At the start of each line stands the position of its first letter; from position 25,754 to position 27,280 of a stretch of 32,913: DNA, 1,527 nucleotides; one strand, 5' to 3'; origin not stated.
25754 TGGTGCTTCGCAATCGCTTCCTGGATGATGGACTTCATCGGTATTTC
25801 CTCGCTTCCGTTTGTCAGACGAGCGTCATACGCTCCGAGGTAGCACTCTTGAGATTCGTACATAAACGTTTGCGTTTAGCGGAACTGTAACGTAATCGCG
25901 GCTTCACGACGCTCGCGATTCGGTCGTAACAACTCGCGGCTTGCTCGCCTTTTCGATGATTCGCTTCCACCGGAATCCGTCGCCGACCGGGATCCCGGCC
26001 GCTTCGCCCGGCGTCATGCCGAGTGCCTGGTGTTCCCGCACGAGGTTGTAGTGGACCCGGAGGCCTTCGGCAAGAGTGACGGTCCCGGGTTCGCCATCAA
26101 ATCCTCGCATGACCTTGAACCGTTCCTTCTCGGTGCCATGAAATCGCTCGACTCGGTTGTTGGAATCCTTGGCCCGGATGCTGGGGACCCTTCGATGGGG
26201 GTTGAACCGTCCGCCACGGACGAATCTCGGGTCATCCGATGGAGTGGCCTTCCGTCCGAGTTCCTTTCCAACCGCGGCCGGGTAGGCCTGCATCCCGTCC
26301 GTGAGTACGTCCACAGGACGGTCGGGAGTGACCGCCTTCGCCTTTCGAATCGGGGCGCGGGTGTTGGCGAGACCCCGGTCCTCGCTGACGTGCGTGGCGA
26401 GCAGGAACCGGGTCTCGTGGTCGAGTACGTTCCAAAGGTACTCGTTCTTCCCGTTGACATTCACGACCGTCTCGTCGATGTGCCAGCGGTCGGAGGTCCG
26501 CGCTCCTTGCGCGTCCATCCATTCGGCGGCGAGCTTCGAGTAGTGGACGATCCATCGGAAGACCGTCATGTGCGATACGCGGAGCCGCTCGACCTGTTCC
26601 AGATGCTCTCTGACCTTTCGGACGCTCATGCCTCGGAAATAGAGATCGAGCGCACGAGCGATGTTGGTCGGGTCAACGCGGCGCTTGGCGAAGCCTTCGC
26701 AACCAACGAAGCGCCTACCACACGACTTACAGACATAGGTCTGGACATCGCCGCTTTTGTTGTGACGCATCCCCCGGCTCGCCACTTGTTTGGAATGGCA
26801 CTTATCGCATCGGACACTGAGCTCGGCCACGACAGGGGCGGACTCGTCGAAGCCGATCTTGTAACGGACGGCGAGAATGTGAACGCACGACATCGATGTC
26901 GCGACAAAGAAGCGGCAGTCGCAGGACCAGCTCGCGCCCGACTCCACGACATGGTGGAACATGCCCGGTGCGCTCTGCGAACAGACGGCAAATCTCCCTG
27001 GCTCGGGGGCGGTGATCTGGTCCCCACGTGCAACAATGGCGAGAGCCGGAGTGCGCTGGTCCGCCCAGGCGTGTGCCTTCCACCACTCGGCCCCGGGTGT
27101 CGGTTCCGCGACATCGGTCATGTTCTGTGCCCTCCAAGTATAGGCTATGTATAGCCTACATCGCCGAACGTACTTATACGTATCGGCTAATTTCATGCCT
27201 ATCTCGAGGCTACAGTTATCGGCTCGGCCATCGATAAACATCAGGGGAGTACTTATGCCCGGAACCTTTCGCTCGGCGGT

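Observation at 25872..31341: ~5.4-kb lower-G+C island bounded by a perfect 21-bp direct repeat, inserted between the ftsZ promoter and an SDR-like gene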

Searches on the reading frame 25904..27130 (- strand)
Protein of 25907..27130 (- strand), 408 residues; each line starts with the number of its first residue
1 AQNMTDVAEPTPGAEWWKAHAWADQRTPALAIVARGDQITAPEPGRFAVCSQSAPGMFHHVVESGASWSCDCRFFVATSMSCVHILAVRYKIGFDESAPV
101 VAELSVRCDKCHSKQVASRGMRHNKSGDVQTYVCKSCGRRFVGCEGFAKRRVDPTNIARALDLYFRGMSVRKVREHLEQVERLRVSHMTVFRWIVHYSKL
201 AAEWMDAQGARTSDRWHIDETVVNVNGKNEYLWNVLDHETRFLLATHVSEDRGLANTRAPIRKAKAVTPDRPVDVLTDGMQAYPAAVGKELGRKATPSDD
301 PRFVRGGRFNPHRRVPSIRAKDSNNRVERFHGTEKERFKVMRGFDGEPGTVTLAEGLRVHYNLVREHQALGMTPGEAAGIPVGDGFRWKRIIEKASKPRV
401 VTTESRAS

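Call 9: search_protein_families(library=pfam, proteins=[window:25907-27130:-], max_evalue=0.01)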
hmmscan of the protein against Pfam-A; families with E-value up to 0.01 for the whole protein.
window:25907-27130:- (408 aa): 3 families
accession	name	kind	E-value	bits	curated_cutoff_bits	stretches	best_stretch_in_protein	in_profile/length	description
PF13610.12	DDE_Tnp_IS240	-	1.6e-21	77.3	27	1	214-366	2-138/139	DDE domain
PF13683.12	rve_3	-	0.00038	20.6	26.5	1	323-373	15-65/67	Integrase core domain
PF00665.32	rve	-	0.00062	20.4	32.6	1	214-283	6-78/102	Integrase core domain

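Call 10: find_encoding_contigs(protein=window:25904-27121:-, flank=10000, max_places=10)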
Protein window:25904-27121:- (405 aa): 4 contigs read that carry it; 4 places shown.
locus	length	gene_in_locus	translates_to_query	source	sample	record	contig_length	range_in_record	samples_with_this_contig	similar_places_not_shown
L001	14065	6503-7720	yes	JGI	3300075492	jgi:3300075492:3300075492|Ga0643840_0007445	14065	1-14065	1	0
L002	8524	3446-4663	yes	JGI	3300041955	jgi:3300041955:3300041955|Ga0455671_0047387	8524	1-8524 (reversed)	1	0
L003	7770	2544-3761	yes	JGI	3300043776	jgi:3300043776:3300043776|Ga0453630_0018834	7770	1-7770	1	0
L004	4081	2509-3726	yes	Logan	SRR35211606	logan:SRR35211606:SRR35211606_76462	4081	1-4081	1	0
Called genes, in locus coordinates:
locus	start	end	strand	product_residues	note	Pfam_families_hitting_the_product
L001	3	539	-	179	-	?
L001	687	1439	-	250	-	PF23023:Anti-Pycsar_Apyc1, PF00753:Lactamase_B, PF13483:Lactamase_B_3 (weak), PF12706:Lactamase_B_2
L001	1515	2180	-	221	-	PF13460:NAD_binding_10 (weak)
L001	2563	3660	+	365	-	PF00528:BPD_transp_1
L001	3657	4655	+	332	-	PF00528:BPD_transp_1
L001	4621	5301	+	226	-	-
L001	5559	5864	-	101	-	-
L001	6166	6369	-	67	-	-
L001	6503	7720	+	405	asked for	PF13610:DDE_Tnp_IS240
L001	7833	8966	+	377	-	PF00091:Tubulin, PF12327:FtsZ_C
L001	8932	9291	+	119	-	-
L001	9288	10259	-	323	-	PF23960:DUF7289 (weak)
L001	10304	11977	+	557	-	PF02142:MGS, PF01808:AICARFT_IMPCHas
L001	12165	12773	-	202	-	PF13302:Acetyltransf_3, PF00583:Acetyltransf_1 (weak)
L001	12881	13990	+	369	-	PF00730:HhH-GPD, PF00633:HHH (weak), PF00293:NUDIX, PF14815:NUDIX_4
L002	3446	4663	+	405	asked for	PF13610:DDE_Tnp_IS240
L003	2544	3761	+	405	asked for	PF13610:DDE_Tnp_IS240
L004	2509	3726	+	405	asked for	PF13610:DDE_Tnp_IS240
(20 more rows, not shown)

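Call 28: find_related_loci(query=A1, collection=metagenome_contigs, flank=6000)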
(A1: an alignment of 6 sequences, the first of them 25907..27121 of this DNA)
Query A1 (405 aa) in metagenome_contigs; peptide patterns used: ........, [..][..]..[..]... (x = any residue, [..] = any of these).
310 stretches matched a pattern; 57 encode a relative of the query (tblastn E <= 1e-3); 57 distinct loci.
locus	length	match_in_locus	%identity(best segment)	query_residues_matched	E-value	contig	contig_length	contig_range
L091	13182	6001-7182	81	1-394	0e+0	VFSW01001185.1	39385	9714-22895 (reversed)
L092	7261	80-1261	77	12-405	0e+0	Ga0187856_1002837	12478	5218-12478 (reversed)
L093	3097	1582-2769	76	1-396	0e+0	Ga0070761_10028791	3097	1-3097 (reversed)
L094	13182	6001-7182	67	1-394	0e+0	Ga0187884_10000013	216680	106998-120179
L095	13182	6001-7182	67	1-394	0e+0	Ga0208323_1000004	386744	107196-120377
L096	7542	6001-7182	67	1-394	0e+0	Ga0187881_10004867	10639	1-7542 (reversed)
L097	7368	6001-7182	67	1-394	0e+0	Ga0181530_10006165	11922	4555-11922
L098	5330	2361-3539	66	3-394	0e+0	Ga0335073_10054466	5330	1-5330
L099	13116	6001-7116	60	13-393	5e-152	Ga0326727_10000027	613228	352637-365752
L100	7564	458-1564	59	19-395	6e-147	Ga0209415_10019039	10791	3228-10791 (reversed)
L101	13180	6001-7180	78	12-403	4e-173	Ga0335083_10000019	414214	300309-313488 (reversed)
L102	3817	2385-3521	59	17-392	3e-150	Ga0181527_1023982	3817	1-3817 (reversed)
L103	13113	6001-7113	58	19-399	1e-143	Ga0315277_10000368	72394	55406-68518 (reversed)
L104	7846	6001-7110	57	18-401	7e-143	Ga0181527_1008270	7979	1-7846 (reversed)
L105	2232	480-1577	60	19-393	2e-152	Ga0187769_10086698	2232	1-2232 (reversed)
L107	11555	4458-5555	58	19-393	3e-142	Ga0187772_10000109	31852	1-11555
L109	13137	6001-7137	57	19-404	9e-140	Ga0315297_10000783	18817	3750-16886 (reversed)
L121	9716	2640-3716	55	19-392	4e-133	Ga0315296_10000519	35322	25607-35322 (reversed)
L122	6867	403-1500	55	19-393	9e-133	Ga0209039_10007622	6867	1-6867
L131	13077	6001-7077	53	19-392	5e-128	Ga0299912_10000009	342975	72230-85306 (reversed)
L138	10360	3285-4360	56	19-392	2e-110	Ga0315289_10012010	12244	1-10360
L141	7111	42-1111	56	19-393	2e-113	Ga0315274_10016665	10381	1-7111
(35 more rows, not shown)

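Call 33: search_protein_families(library=pfam, proteins=[L131:7231-7542:+, L131:7589-8659:+, L109:7235-7786:+, L138:4524-4775:+, L121:3952-4872:+, L141:1151-1960:+, L099:7177-7782:+, L107:5605-6486:+, L091:7224-8060:+, L122:1603-2133:+], max_evalue=0.01)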
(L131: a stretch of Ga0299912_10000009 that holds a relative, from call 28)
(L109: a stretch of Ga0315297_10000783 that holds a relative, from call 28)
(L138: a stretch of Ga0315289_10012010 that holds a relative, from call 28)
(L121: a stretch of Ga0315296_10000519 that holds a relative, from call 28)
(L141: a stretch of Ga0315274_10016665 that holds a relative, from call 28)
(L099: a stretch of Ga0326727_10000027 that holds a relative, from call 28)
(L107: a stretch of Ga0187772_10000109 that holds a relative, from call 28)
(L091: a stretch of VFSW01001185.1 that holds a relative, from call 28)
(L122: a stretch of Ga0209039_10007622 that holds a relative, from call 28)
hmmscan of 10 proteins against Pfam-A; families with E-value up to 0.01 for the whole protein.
L131:7231-7542:+ (104 aa): 4 families
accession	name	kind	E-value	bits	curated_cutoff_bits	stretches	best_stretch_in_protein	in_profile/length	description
PF01402.27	RHH_1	-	1.2e-10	41.4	20.5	2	6-44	1-38/39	Ribbon-helix-helix protein, copG family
PF17723.7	RHH_8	-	1.4e-06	28.8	25.4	0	3-42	2-41/119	Ribbon-Helix-Helix transcriptional regulator family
PF23156.1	DUF7054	-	0.0048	17.3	27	0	62-93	13-42/85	Domain of unknown function (DUF7054)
PF17341.8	DUF5371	-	0.0088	16.7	25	0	18-49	15-46/65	Family of unknown function (DUF5371)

L131:7589-8659:+ (357 aa): 2 families
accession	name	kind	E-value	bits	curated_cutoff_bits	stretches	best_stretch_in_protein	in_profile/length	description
PF00091.31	Tubulin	-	4.7e-38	131.8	33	1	36-195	1-189/190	Tubulin/FtsZ family, GTPase domain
PF12327.13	FtsZ_C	-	2.6e-22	79.4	27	1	253-333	14-94/95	FtsZ family, C-terminal domain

L109:7235-7786:+ (184 aa): 2 families
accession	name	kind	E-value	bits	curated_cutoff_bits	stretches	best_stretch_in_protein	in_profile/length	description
PF00352.27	TBP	-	8.4e-65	215.1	22.9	2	3-83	1-83/85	Transcription factor TFIID (or TATA-binding protein, TBP)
PF11858.14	DUF3378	-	0.00011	22.7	27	0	35-66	24-55/76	Domain of unknown function (DUF3378)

L138:4524-4775:+ (84 aa): 0 families

L121:3952-4872:+ (307 aa): 0 families

L141:1151-1960:+ (270 aa): 1 family
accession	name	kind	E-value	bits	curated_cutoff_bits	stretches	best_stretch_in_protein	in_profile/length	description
PF01936.24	NYN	-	3.2e-07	31.4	24.2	1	130-249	18-139/145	NYN domain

L099:7177-7782:+ (202 aa): 1 family
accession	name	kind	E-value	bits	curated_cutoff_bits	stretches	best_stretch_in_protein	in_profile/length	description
PF13643.11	DUF4145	-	0.0045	17.4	23.1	0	37-130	2-73/88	Domain of unknown function (DUF4145)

L107:5605-6486:+ (294 aa): 0 families

L091:7224-8060:+ (279 aa): 1 family
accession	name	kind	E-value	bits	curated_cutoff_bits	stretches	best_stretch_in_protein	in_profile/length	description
PF04326.19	SLFN_AlbA_2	-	1.2e-07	32.7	25.3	1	28-128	2-97/118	Schlafen, AlbA_2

L122:1603-2133:+ (177 aa): 1 family
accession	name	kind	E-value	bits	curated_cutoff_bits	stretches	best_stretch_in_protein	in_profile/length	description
PF05191.20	ADK_lid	-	0.0086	16.4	26.6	1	147-174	3-31/36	Adenylate kinase, active site lid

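Call 36: search_protein_families(library=ncbifam, proteins=[window:25907-27121:-], max_evalue=0.01)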
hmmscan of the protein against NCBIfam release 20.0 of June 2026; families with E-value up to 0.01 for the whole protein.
window:25907-27121:- (405 aa): 9 families
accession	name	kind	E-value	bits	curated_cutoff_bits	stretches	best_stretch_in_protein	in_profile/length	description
NF033587.1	transpos_IS6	equivalog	4.6e-36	124.4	125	1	144-362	1-202/202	IS6 family transposase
NF033558.1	transpos_IS1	equivalog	2.6e-13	50.3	100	1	105-284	1-167/199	IS1 family transposase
NF033577.2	transpos_IS481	equivalog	3.5e-09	36.6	224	1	146-373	56-282/284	IS481 family transposase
NF033517.1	transpos_IS66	equivalog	2.5e-08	33.4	180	1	146-253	84-195/387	IS66 family transposase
NF033588.1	transpos_ISC774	exception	1.5e-06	27.9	200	1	152-281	19-133/195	IS6 family transposase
NF033543.2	transpos_IS256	equivalog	5.8e-05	22.2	150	1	154-206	65-117/338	IS256 family transposase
NF050000.1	IS1_IS1595_Zn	domain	0.00061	20.3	28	1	105-139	1-32/34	IS1/IS1595 family N-terminal zinc-binding domain-containing protein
NF033516.0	transpos_IS3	equivalog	0.0038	16.5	160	0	207-248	213-254/369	IS3 family transposase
NF047912.1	ECs_2282_CxxC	subfamily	0.0041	17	37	1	102-138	2-37/60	ECs_2282 family putative zinc-binding protein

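Call 50: find_homologous_proteins(query=window:25907-27121:-, max_evalue=1e-20)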
Query window:25907-27121:- (405 aa): 577 proteins with E <= 1e-20 among 7047 candidates; the best 120 are listed.
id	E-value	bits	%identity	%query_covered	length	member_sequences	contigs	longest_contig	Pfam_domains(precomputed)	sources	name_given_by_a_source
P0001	9.8e-226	768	81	100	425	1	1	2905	PF13610.13,PF13683.13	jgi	jgi:putative transposase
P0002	1.0e-223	761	79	99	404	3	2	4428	PF13610.13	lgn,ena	-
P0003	1.1e-221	754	81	100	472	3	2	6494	PF13610.13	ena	-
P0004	4.6e-219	746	81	97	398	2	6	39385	PF13610.13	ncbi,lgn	-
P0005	7.6e-219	745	80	97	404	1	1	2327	PF13610.13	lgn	-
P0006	8.5e-217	738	79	98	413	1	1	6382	PF13610.13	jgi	jgi:transposase-like protein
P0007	7.8e-212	722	79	96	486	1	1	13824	PF13610.13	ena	-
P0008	1.5e-210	718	75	98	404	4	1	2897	PF13610.13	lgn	-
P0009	1.4e-208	711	75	99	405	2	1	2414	PF00665.33,PF13610.13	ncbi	-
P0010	2.1e-208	711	79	95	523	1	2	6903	PF13610.13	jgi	jgi:putative transposase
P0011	7.1e-208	709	80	94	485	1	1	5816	PF13610.13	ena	-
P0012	1.1e-207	708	77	97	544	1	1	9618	PF13610.13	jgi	jgi:putative transposase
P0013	8.1e-207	705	76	97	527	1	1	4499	PF13610.13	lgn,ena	-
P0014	1.2e-206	705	75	97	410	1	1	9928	PF13610.13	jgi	jgi:transposase-like protein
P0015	1.5e-206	704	75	100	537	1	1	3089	PF13610.13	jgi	jgi:putative transposase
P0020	1.6e-199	681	72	100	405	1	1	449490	PF13610.13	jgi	jgi:putative transposase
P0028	1.4e-188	645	69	99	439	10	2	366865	PF13610.13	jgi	jgi:transposase-like protein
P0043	4.2e-179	614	66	97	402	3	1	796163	PF13610.13,PF13683.13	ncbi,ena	-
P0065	3.2e-148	512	61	94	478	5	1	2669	PF13610.13,PF13683.13,PF04434.23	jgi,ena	-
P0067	2.3e-144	500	60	96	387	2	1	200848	PF00665.33,PF13610.13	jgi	jgi:transposase-like protein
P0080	8.1e-141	488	61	92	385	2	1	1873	PF00665.33,PF13610.13,PF13683.13,PF04434.23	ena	-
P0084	3.6e-140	486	60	92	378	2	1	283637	PF13610.13,PF00872.25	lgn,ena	-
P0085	4.2e-140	486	56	94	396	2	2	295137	PF00665.33,PF13610.13,PF00872.25,PF13683.13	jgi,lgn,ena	-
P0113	5.6e-137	475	58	93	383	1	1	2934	PF03050.21,PF00665.33,PF13610.13,PF13683.13,PF04434.23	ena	-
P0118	1.2e-136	474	57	93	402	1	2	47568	PF13610.13,PF04434.23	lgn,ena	-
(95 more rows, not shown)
